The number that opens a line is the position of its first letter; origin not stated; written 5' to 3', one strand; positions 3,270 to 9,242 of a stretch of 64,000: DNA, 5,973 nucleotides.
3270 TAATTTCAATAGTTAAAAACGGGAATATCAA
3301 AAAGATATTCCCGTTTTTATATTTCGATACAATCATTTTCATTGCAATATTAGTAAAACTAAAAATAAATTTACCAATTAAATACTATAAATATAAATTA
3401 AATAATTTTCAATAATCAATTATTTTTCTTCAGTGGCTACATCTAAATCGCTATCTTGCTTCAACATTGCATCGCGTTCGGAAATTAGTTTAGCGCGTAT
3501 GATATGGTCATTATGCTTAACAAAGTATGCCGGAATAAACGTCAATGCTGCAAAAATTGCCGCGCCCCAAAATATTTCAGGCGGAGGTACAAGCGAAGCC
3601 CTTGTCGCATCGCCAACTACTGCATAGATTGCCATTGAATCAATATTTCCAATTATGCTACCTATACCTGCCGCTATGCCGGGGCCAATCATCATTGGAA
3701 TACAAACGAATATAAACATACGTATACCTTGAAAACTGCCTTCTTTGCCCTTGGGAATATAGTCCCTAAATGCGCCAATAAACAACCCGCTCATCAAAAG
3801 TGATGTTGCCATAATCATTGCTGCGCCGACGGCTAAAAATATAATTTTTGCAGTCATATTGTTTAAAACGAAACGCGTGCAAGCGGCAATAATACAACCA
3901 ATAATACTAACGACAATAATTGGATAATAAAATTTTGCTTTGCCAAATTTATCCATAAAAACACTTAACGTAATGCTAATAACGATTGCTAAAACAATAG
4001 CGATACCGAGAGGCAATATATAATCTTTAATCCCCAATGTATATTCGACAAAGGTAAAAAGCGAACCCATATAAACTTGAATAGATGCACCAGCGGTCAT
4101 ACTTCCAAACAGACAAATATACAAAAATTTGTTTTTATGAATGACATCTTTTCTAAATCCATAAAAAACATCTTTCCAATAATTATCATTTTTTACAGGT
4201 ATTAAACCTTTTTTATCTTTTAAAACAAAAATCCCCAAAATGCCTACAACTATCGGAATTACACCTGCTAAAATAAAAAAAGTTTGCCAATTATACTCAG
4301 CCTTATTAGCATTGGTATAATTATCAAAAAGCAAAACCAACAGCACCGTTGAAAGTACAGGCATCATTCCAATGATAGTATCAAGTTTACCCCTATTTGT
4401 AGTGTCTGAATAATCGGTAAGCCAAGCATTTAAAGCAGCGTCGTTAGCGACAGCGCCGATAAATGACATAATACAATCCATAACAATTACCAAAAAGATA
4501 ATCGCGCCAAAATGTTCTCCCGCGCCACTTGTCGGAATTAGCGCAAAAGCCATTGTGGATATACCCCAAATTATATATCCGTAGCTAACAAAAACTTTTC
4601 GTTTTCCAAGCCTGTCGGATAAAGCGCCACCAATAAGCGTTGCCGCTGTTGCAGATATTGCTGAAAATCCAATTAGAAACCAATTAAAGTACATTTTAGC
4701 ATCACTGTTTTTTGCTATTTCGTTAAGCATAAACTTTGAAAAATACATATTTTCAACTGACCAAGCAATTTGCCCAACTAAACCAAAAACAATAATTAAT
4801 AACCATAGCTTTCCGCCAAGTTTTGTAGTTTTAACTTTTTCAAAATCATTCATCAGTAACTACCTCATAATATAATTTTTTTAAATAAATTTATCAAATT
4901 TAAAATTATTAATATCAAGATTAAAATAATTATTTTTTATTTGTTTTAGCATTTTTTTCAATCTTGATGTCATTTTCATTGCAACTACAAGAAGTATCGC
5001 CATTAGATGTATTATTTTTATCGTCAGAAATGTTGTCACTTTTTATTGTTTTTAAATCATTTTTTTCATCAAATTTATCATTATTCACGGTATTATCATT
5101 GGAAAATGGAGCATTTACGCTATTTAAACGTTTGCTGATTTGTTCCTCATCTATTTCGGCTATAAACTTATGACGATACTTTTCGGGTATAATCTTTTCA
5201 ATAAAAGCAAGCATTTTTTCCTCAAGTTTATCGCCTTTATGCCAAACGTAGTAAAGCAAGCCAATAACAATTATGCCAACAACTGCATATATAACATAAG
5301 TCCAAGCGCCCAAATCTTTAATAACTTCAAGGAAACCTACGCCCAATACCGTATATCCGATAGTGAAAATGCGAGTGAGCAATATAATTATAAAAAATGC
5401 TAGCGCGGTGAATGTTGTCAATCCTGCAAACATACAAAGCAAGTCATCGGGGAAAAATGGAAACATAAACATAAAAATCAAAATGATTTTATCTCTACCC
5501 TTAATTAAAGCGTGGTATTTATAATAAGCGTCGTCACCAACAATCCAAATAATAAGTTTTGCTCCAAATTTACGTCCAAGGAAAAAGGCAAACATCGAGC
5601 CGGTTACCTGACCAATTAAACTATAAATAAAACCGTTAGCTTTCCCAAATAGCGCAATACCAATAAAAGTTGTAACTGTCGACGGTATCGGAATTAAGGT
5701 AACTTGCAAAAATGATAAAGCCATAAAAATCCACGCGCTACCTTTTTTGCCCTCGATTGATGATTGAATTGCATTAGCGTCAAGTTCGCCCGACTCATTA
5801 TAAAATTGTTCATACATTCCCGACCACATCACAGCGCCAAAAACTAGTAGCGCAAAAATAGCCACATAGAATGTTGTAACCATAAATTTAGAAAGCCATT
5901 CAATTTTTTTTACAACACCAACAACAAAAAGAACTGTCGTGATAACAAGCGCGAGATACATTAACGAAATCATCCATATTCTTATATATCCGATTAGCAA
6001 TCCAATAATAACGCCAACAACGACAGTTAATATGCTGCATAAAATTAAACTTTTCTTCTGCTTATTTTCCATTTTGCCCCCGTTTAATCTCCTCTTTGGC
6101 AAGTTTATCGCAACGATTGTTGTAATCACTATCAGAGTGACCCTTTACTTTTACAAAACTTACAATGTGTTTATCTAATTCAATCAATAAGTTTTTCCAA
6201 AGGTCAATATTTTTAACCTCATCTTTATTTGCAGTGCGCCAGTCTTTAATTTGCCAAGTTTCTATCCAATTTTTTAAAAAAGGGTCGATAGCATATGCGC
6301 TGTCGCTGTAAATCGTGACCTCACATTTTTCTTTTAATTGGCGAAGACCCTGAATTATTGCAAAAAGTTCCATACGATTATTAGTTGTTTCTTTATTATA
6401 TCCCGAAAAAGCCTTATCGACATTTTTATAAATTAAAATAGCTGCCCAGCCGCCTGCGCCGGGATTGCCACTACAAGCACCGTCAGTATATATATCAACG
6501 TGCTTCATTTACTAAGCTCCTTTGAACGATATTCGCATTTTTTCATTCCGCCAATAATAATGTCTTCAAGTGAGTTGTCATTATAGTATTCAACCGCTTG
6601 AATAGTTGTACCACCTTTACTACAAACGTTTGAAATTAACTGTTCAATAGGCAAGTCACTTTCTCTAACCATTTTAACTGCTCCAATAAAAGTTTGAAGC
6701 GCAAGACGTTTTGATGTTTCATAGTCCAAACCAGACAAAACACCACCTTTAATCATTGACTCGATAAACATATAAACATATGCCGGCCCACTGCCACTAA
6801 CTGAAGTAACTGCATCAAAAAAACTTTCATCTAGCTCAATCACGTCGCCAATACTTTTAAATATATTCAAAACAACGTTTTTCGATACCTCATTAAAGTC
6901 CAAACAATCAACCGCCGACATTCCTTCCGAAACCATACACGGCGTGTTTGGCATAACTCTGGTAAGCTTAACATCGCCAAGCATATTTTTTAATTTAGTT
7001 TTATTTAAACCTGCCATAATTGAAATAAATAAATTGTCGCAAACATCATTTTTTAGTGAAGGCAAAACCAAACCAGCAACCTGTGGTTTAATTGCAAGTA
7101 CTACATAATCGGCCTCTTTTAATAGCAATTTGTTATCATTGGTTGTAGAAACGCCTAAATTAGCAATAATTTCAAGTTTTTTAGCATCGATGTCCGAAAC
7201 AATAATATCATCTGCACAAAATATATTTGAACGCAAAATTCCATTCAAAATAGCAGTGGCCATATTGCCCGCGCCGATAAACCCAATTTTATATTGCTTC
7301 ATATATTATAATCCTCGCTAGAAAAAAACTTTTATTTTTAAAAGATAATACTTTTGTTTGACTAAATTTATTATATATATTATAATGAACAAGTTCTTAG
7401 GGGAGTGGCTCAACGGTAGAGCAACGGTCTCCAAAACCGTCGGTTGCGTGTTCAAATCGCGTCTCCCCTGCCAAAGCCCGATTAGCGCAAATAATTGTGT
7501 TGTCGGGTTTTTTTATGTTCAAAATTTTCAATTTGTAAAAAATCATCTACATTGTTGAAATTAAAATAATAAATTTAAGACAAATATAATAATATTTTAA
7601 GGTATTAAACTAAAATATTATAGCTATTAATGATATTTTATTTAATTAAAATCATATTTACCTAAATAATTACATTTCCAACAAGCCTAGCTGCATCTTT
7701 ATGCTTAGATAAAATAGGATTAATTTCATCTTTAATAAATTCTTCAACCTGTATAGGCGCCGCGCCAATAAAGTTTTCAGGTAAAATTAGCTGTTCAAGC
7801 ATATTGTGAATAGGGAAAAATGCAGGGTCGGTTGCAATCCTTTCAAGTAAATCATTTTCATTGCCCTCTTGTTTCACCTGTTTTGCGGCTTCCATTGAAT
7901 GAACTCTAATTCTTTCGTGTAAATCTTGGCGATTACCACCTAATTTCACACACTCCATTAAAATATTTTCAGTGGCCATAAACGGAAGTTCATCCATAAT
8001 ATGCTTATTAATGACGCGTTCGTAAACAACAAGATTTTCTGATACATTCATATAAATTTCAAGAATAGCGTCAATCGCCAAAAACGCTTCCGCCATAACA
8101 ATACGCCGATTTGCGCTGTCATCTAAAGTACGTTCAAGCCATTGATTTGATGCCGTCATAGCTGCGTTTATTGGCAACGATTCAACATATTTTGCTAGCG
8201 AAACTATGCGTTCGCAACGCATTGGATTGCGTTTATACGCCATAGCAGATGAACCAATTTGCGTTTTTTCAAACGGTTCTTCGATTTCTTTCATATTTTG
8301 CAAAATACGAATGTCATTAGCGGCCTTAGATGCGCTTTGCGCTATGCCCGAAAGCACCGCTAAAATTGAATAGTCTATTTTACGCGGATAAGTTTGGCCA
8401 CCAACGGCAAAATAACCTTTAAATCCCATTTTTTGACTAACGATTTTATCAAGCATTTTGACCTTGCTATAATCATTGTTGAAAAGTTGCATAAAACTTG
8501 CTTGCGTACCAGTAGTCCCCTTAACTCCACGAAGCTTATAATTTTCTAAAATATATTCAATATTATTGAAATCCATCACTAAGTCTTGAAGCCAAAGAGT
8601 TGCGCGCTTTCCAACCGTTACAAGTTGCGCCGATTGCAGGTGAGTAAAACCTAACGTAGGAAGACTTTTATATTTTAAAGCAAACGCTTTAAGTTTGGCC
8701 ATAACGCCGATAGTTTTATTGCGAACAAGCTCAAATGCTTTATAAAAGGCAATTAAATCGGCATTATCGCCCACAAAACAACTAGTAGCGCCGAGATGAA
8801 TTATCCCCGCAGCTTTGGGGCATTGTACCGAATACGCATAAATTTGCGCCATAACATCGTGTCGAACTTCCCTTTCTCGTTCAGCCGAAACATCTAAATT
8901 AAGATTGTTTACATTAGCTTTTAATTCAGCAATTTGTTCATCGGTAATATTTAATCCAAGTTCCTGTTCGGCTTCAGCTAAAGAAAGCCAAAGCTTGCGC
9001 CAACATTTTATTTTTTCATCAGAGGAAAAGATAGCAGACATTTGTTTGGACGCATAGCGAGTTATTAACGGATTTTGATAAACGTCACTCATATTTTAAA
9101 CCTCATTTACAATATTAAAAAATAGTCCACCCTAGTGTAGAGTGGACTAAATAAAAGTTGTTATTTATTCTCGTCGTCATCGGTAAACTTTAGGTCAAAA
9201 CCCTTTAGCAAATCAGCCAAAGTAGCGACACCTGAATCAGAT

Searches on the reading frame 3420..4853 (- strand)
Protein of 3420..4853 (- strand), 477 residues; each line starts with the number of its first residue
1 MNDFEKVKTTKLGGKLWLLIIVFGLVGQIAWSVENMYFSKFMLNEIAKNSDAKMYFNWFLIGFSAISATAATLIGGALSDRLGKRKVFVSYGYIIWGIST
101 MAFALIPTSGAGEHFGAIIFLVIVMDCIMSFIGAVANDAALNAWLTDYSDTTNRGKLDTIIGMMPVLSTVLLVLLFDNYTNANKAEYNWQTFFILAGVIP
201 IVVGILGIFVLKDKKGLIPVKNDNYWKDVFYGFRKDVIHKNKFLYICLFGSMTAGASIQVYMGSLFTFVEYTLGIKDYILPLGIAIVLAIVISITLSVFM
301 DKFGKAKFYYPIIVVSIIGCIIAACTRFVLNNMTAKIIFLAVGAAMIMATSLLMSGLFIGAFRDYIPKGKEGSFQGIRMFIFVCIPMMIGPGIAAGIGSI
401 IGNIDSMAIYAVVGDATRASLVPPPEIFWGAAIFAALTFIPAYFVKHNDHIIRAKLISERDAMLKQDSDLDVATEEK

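Call 36: search_protein_families(library=pfam, proteins=[window:3420-4853:-], max_evalue=0.001)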
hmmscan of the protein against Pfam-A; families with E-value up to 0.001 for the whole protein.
window:3420-4853:- (477 aa): 1 family
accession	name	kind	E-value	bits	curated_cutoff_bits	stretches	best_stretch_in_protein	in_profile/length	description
PF07690.21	MFS_1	-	8e-22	78.1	33.4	1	53-391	31-347/347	Major Facilitator Superfamily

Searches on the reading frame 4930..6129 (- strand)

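Call 36: search_protein_families(library=pfam, proteins=[window:4930-6129:-], max_evalue=0.001)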
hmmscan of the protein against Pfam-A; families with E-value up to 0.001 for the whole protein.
window:4930-6129:- (399 aa): 1 family
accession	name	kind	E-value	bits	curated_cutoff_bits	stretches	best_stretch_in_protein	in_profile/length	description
PF09335.16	VTT_dom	-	2.4e-15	57.5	33.9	1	148-262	1-120/123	VTT domain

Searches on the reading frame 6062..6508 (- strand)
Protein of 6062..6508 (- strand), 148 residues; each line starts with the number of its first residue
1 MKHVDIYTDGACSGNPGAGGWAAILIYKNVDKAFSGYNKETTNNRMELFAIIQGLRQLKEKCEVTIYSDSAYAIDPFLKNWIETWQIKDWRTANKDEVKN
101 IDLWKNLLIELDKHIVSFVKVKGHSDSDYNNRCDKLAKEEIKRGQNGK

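Call 36: search_protein_families(library=pfam, proteins=[window:6062-6508:-], max_evalue=0.001)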
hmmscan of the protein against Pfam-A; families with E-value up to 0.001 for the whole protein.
window:6062-6508:- (148 aa): 1 family
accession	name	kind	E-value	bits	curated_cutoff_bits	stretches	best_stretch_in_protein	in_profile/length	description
PF00075.30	RNase_H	-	1.4e-41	142.4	25.8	1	2-141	2-140/141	RNase H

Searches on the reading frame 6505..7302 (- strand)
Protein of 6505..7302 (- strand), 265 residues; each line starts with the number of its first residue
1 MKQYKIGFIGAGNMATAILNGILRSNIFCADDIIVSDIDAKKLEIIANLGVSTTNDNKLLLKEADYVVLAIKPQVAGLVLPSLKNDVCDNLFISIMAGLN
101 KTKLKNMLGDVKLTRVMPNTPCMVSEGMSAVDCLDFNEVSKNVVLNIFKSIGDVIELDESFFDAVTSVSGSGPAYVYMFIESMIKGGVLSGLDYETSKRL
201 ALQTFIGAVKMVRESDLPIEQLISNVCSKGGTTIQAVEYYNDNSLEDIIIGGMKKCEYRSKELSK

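Call 36: search_protein_families(library=pfam, proteins=[window:6505-7302:-], max_evalue=0.001)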
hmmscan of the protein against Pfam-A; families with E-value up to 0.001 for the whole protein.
window:6505-7302:- (265 aa): 2 families
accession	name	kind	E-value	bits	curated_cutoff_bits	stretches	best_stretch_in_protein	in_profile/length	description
PF14748.11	P5CR_dimer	-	7e-34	116.7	25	1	159-263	1-105/105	Pyrroline-5-carboxylate reductase dimerisation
PF03807.23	F420_oxidored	-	6.3e-17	62.4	21.6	1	5-98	1-94/94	NADP oxidoreductase coenzyme F420-dependent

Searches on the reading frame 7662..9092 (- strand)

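Call 36: search_protein_families(library=pfam, proteins=[window:7662-9092:-], max_evalue=0.001)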
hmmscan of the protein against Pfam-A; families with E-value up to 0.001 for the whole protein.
window:7662-9092:- (476 aa): 2 families
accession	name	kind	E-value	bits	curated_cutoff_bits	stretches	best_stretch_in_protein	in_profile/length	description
PF10397.14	ADSL_C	-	9.4e-21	74.4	32.7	1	370-452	1-79/79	Adenylosuccinate lyase C-terminus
PF00206.25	Lyase_1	-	5.2e-20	72.5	27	1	50-300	50-307/312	Lyase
